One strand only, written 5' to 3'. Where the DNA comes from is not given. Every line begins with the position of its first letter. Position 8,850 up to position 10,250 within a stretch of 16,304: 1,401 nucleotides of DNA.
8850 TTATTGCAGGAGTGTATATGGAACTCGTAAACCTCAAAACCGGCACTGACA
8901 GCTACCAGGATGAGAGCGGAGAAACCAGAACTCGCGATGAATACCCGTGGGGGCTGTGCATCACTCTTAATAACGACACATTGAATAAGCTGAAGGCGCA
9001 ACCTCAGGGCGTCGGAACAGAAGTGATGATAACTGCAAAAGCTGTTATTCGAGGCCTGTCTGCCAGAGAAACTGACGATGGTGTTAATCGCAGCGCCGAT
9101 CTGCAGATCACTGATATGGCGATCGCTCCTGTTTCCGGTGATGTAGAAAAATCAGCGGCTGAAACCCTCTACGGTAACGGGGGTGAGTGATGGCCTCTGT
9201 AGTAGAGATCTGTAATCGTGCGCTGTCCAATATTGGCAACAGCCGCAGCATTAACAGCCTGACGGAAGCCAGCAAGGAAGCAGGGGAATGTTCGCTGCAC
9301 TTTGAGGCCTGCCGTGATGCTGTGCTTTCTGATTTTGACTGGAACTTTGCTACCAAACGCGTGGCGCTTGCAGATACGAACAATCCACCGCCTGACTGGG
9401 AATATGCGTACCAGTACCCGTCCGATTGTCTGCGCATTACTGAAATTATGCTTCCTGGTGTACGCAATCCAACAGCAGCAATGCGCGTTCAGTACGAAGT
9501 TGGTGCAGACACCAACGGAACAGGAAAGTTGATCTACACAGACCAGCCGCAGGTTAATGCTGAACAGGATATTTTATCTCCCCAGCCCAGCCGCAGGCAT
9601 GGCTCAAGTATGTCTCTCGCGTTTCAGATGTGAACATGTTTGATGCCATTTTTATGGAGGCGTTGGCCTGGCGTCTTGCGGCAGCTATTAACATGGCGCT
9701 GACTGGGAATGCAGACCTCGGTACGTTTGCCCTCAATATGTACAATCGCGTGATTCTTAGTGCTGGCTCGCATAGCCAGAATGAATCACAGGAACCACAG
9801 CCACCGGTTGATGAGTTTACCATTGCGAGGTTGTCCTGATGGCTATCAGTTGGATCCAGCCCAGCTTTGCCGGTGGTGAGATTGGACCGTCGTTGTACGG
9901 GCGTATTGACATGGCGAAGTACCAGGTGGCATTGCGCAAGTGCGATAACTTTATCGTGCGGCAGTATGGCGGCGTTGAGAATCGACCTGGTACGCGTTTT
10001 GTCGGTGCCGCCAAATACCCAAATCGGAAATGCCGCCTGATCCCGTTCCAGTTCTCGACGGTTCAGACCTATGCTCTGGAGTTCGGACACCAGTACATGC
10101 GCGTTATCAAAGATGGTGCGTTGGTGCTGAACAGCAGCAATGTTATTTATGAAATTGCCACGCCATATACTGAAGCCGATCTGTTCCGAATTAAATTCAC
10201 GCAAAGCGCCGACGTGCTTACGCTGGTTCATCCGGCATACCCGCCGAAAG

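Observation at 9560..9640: Apparent frameshift splitting the gp11-like tail gene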

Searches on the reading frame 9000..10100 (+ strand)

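Call 33: search_protein_families(library=pfam, proteins=[L001:1691-2293:+], max_evalue=0.1)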
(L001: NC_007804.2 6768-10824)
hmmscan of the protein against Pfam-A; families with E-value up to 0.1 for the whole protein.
L001:1691-2293:+ (201 aa): 0 families

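Call 34: search_protein_families(library=phrogs, proteins=[L001:1691-2293:+], max_evalue=0.001)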
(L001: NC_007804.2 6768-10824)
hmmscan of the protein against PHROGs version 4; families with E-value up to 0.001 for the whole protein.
L001:1691-2293:+ (201 aa): 3 families
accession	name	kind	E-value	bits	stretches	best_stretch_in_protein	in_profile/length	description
phrog_394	-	tail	4e-87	291.6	1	1-200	1-189/190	tail protein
phrog_35446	-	unknown function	1.6e-48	163.6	1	135-201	1-67/67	-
phrog_9239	-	tail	1.2e-17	64.5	1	1-172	1-161/741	tail tubular protein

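Call 35: search_solved_structures(query=L001:1691-2293:+, max_evalue=1)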
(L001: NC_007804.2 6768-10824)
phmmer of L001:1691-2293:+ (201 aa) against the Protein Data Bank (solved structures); distinct sequences matched with E-value up to 1: 5.
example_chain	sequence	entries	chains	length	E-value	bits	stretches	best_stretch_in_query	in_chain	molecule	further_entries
8ck1_E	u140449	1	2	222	4e-26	94.9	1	1-197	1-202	Connector Protein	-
9efk_T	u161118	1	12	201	3.3e-05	26.7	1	4-92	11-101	orf17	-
5k50_A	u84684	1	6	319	0.46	13.2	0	76-132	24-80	L-threonine 3-dehydrogenase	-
5k4q_A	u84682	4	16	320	0.46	13.2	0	76-132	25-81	L-threonine 3-dehydrogenase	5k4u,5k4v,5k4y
5k4t_A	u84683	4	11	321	0.46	13.2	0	76-132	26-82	L-threonine 3-dehydrogenase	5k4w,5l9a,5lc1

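Call 50: find_homologous_proteins(query=L001:1691-2293:+, max_evalue=0.00001)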
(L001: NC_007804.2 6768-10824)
Query L001:1691-2293:+ (201 aa): 216 proteins with E <= 0.00001 among 257 candidates; the best 120 are listed.
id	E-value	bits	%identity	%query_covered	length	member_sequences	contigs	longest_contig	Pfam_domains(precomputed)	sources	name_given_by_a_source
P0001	1.3e-130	451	100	100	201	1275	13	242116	-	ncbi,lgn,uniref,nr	ncbi:hypothetical protein LPG47_001496 [Escherichia coli]|uniref:hypothetical protein n=1 Tax=Escher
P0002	1.6e-117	408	89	100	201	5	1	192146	-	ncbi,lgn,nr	ncbi:hypothetical protein OFN39_01725 [Escherichia coli]|nr:hypothetical protein [Escherichia coli]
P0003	5.5e-116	403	88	100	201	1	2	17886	-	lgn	-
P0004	1.5e-115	401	86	100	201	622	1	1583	-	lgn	-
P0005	7.6e-115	399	85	100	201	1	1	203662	-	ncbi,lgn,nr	ncbi:TPA: hypothetical protein IHD35_000564 [Escherichia coli]|nr:hypothetical protein [Escherichia 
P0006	3.9e-114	397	87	100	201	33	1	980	-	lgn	-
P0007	1.4e-113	395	86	100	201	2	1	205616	-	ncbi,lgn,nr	ncbi:TPA: hypothetical protein MX298_000843 [Escherichia coli]|nr:hypothetical protein [Escherichia 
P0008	4.3e-113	393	85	100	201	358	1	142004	-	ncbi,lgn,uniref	ncbi:hypothetical protein POV86_04380 [Enterobacter roggenkampii]|uniref:hypothetical protein n=1 Ta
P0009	3.8e-112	390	84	100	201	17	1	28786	-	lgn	-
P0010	6.6e-112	389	85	100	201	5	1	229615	-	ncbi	ncbi:hypothetical protein [Citrobacter braakii]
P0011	7.4e-112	389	85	100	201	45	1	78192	-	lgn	-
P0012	1.7e-111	388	85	100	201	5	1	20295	-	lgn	-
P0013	2.4e-111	388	84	100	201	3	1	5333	-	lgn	-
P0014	7.0e-111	386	83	100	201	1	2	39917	-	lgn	-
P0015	1.7e-110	385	86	100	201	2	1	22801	-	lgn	-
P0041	6.5e-103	360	85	100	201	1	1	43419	-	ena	-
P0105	1.4e-72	261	99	59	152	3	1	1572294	-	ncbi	ncbi:hypothetical protein A1YG_03321, partial [Escherichia coli KTE130]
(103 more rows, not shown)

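Call 51: search_protein_families(library=ncbifam, proteins=[L001:1691-2293:+], max_evalue=0.01)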
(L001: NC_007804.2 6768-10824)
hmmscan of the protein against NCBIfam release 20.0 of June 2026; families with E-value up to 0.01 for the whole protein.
L001:1691-2293:+ (201 aa): 0 families

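Call 54: find_encoding_contigs(protein=P0105, flank=3000, max_places=3)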
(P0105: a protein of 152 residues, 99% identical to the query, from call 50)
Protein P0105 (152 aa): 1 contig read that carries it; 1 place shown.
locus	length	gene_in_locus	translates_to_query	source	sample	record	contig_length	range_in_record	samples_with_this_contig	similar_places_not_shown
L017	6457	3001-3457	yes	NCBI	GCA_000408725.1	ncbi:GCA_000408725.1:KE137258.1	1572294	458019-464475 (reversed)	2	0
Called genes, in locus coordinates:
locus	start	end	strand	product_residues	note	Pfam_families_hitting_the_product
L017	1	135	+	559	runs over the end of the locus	PF12236:Head-tail_con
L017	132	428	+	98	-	PF25181:Phage_Bbp19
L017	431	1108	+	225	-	-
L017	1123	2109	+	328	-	PF20911:GP7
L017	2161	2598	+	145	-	PF21190:Bbp16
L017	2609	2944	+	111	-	-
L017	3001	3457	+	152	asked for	-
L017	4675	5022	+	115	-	-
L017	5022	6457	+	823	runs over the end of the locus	-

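Call 55: find_encoding_contigs(protein=P0041, flank=1500, max_places=3)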
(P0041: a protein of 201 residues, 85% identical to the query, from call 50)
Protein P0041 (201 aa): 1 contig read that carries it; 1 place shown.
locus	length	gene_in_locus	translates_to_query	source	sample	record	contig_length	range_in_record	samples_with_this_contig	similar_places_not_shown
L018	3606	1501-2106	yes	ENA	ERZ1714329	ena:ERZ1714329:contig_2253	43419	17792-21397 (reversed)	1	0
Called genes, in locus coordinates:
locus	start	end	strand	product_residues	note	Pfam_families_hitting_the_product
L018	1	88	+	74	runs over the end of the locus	PF20911:GP7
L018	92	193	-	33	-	-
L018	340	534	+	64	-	PF21190:Bbp16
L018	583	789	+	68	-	PF21190:Bbp16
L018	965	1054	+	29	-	-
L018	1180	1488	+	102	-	PF21628:Gp10-like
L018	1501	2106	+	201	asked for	-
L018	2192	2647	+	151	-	-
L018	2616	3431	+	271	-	-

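Call 69: search_solved_structures(query=A4, max_evalue=1)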
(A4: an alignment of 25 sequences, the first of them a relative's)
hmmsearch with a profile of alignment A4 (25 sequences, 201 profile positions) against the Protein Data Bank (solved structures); distinct sequences matched with E-value up to 1: 3.
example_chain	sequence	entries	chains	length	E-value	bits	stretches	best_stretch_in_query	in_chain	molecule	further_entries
8ck1_E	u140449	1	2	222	1.1e-41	145.8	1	1-199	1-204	Connector Protein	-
9efk_T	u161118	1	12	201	5.3e-06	29.4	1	4-93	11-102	orf17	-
4xl5_C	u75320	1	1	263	0.4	13.4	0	2-31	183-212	bGFP-A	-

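Call 82: predict_structure(alignment_id=A4)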
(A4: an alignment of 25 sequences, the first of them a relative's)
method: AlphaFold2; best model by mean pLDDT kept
length: 201 residues; sequences in the alignment: 25
mean_pLDDT: 85.8   pTM: 0.77
mean pLDDT of the five models: 85.8, 85.5, 83.8, 81.7, 80.9
residues with pLDDT >= 90: 106; 70-90: 68; 50-70: 21; < 50: 6
segments of 3 or more residues with pLDDT < 50: 186-189
pLDDT, mean of each block of 10 residues (from residue 1): 86 93 92 95 93 89 89 91 85 76 83 86 91 90 96 94 95 81 50 64 53
secondary structure, 60 per line:
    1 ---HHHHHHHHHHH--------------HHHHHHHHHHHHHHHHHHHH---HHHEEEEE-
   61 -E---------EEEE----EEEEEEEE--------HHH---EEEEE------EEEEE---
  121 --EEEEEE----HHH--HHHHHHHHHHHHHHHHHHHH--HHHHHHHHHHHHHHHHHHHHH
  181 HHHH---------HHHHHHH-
elements in order: H4-14 H29-48 E55-59 E72-75 E80-87 E102-106 E113-117 E123-128 H138-157 H160-184 H194-200
